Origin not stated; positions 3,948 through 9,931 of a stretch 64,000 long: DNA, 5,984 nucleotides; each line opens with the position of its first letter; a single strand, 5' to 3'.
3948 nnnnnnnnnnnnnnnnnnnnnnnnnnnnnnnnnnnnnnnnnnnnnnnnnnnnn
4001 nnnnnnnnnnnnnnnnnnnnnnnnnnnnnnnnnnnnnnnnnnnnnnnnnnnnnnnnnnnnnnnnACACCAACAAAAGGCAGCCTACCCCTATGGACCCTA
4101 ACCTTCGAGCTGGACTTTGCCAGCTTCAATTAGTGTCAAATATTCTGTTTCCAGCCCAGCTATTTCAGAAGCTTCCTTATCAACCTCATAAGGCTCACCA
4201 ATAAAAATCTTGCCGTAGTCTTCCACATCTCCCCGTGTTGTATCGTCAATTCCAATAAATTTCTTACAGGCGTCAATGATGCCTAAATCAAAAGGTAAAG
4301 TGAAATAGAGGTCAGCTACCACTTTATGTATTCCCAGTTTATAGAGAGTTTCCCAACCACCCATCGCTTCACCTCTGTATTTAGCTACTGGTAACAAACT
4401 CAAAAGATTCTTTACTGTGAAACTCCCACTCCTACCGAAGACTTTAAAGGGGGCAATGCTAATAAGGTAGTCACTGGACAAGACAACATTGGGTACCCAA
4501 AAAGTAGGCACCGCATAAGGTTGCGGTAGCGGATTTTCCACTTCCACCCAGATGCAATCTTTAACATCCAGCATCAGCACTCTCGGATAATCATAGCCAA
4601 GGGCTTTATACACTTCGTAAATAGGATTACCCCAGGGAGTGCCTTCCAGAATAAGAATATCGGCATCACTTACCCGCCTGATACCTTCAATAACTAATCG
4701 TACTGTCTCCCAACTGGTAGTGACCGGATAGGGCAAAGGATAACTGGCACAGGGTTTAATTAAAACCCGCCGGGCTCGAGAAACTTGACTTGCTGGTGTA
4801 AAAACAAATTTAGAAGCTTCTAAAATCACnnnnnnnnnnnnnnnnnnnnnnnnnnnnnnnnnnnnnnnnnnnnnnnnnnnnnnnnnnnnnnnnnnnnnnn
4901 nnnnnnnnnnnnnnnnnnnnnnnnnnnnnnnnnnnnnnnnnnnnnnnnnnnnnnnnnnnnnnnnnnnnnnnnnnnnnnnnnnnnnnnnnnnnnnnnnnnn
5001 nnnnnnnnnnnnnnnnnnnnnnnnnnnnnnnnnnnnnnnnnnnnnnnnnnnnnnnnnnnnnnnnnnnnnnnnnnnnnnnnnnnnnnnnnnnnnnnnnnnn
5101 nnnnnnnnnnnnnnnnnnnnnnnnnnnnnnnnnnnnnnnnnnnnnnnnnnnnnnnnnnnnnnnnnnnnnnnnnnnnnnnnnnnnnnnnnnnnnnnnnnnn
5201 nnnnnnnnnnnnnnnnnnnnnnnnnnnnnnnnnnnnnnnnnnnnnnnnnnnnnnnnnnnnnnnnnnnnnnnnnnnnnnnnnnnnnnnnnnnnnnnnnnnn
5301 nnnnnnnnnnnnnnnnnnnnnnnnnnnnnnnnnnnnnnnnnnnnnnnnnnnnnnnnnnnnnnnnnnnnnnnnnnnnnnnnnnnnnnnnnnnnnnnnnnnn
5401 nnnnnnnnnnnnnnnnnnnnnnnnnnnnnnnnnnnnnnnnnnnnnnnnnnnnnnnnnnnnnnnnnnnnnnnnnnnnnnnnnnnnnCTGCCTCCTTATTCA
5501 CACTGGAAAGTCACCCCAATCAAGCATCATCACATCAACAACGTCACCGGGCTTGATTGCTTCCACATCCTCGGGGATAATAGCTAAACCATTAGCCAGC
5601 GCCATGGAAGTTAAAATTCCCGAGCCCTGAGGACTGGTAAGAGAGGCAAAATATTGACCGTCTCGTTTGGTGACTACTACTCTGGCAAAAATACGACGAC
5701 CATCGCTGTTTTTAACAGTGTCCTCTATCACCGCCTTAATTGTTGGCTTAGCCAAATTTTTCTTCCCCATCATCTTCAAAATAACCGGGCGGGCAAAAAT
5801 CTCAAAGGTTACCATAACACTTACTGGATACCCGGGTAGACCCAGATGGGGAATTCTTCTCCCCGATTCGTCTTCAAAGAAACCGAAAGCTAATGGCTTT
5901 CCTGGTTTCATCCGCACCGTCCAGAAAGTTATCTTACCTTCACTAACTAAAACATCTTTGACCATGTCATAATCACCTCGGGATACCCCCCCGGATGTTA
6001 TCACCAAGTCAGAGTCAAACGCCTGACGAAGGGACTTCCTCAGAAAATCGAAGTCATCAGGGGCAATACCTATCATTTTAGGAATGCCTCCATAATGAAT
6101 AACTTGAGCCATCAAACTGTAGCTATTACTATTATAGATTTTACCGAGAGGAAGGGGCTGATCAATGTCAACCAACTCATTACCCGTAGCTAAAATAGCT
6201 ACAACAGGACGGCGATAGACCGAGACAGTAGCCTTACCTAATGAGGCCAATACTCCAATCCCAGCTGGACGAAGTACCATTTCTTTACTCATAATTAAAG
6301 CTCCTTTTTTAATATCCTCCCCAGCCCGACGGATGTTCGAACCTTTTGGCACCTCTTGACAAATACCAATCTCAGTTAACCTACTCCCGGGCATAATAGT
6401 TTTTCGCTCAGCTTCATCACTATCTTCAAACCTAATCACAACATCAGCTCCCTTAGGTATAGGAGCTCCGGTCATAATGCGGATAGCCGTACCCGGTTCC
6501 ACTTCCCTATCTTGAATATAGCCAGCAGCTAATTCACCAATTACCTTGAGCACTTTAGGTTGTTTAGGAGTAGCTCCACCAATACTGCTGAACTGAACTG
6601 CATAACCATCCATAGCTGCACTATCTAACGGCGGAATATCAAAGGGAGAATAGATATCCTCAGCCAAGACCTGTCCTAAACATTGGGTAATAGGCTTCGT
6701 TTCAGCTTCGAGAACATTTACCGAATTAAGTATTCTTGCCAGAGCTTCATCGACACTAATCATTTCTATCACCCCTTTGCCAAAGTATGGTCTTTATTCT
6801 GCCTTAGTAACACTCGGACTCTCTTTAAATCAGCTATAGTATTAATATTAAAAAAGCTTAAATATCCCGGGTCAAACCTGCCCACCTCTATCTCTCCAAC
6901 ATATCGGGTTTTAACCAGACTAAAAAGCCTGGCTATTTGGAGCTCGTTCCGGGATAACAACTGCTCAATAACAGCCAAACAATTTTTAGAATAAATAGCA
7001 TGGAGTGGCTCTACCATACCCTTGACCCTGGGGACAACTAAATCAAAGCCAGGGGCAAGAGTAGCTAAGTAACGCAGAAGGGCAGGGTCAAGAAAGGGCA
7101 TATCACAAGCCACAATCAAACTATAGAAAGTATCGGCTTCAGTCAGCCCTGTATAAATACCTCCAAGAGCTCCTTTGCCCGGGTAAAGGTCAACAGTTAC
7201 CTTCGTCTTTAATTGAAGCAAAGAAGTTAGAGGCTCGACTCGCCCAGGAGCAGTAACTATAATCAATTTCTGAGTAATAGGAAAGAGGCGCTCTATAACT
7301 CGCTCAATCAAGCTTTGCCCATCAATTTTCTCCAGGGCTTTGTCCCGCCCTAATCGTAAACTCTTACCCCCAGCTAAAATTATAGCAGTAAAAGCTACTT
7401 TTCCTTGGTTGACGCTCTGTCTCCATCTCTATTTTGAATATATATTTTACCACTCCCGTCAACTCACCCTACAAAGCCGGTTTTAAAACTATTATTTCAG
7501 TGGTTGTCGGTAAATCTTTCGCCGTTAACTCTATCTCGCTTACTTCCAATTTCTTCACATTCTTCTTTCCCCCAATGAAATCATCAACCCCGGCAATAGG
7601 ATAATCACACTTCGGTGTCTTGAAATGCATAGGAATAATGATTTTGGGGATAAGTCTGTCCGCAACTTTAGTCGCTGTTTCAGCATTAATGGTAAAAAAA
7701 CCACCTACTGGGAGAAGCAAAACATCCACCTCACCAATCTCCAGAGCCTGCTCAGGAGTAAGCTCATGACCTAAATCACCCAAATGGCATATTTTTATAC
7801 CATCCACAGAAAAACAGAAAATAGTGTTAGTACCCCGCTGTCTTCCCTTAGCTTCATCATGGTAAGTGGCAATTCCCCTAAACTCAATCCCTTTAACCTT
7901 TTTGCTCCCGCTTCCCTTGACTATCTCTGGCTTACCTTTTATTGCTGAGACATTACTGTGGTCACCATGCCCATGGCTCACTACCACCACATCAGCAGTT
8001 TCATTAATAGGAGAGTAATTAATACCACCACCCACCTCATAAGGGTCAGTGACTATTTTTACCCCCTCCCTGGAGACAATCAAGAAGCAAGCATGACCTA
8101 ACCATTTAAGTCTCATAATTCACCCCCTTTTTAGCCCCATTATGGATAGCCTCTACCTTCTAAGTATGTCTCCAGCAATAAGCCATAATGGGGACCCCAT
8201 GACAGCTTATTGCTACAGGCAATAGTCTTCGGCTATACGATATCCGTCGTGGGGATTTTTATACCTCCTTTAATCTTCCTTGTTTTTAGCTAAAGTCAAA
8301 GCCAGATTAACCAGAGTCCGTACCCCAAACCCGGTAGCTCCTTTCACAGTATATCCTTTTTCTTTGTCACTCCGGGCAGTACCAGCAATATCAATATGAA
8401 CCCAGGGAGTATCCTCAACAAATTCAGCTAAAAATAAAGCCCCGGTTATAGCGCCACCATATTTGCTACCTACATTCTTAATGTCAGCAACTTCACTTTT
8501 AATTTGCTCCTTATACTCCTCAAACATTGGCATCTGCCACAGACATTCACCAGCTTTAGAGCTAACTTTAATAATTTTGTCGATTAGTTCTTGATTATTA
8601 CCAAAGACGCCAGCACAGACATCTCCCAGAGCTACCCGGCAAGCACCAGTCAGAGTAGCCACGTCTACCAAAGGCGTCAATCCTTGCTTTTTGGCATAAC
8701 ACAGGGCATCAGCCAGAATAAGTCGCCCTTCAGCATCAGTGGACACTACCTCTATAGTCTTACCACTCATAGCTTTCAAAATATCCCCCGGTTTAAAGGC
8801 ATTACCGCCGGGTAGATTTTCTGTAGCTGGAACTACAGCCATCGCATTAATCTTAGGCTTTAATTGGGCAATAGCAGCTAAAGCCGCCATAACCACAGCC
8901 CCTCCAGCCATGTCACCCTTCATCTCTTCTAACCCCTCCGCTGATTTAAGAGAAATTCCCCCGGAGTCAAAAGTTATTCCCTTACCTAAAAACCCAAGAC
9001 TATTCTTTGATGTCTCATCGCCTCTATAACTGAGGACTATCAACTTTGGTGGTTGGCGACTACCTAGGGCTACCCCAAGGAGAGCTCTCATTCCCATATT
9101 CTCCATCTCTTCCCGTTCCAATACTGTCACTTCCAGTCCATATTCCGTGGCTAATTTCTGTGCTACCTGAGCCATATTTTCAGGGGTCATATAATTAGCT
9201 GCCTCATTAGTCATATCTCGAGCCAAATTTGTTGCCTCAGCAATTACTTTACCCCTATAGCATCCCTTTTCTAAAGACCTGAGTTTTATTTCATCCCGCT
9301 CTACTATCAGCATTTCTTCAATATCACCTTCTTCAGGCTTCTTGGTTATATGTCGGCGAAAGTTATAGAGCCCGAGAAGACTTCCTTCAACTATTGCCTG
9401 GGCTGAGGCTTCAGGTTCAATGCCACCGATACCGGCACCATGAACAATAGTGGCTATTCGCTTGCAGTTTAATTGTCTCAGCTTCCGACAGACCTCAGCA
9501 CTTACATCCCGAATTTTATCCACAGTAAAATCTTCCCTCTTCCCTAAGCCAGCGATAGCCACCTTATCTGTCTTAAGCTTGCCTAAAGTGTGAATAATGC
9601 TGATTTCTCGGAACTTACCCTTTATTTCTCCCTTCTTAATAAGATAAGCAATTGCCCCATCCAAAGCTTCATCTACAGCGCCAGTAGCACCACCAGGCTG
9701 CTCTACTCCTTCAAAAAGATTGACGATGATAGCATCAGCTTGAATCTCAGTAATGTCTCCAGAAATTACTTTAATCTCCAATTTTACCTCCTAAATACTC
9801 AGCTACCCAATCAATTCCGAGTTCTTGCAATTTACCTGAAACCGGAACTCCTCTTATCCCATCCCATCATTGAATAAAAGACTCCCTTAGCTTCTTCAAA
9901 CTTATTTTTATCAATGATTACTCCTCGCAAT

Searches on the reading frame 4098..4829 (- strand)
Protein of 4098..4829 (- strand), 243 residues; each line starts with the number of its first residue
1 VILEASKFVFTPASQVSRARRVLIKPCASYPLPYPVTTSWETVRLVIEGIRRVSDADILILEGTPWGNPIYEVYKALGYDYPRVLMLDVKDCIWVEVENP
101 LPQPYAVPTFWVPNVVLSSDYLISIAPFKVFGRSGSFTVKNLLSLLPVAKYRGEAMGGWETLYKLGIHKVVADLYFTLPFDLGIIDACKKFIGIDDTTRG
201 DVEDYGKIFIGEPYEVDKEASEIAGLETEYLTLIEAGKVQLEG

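Call 50: search_protein_families(library=pfam, proteins=[window:4098-4829:-], max_evalue=0.00001)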
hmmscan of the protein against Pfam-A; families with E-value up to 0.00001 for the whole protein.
window:4098-4829:- (243 aa): 1 family
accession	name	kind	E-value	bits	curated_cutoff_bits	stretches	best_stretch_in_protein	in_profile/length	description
PF04015.17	DUF362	-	6.8e-11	43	24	1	22-212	1-189/200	Domain of unknown function (DUF362)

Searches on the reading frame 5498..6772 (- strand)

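Call 50: search_protein_families(library=pfam, proteins=[window:5498-6772:-], max_evalue=0.00001)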
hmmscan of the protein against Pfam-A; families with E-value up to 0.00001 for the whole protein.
window:5498-6772:- (424 aa): 3 families
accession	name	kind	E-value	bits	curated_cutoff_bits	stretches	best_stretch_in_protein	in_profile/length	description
PF03453.22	MoeA_N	-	1.3e-47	161.9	30.8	1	5-179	1-160/160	MoeA N-terminal region (domain I and II)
PF00994.29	MoCF_biosynth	-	2e-27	96.1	26.6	1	192-332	1-143/144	Probable molybdopterin binding domain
PF03454.20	MoeA_C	-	2.7e-17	63.2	22.1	1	347-416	2-71/72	MoeA C-terminal region (domain IV)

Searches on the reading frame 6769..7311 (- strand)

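Call 50: search_protein_families(library=pfam, proteins=[window:6769-7311:-], max_evalue=0.00001)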
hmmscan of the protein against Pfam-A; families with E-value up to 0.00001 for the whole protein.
window:6769-7311:- (180 aa): 1 family
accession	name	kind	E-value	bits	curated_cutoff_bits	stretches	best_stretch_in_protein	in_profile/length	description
PF12804.13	NTP_transf_3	-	1.2e-22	81.2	27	1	1-123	26-149/160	MobA-like NTP transferase domain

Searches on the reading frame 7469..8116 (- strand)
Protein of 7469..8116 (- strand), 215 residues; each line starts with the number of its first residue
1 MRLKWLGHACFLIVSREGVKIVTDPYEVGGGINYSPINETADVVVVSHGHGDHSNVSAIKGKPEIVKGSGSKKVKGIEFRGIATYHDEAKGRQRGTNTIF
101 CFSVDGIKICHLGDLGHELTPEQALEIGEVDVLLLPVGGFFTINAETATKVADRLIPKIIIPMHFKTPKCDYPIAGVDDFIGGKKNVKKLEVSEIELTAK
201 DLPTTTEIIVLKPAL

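Call 50: search_protein_families(library=pfam, proteins=[window:7469-8116:-], max_evalue=0.00001)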
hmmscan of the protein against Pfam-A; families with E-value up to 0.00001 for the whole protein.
window:7469-8116:- (215 aa): 2 families
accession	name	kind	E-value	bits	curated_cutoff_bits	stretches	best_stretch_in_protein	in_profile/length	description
PF13483.12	Lactamase_B_3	-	8.1e-57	192.1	24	1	2-164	1-160/160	Beta-lactamase superfamily domain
PF12706.13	Lactamase_B_2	-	3.8e-10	40.1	27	1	72-165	96-200/200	Beta-lactamase superfamily domain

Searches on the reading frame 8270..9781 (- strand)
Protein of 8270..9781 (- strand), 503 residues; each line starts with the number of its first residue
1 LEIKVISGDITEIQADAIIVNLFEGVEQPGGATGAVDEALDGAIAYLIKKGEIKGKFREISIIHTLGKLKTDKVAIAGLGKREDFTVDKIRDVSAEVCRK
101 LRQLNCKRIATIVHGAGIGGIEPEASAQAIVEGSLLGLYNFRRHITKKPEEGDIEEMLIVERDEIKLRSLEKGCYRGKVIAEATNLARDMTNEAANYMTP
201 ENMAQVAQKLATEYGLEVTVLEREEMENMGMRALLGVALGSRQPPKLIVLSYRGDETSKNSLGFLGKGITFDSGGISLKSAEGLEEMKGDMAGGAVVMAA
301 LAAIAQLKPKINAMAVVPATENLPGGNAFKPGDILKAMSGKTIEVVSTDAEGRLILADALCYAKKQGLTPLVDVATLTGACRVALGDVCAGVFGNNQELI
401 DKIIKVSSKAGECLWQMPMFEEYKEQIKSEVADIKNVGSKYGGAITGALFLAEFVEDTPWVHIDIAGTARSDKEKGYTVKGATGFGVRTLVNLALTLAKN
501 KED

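Call 50: search_protein_families(library=pfam, proteins=[window:8270-9781:-], max_evalue=0.00001)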
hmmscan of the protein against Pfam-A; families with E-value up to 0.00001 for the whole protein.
window:8270-9781:- (503 aa): 2 families
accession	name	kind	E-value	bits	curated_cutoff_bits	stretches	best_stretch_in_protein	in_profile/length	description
PF00883.26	Peptidase_M17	-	6.2e-124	413.7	25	1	185-491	1-310/310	Cytosol aminopeptidase family, catalytic domain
PF02789.23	Peptidase_M17_N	-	9.6e-25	87.4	23.4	1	19-145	1-126/129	Cytosol aminopeptidase family, N-terminal domain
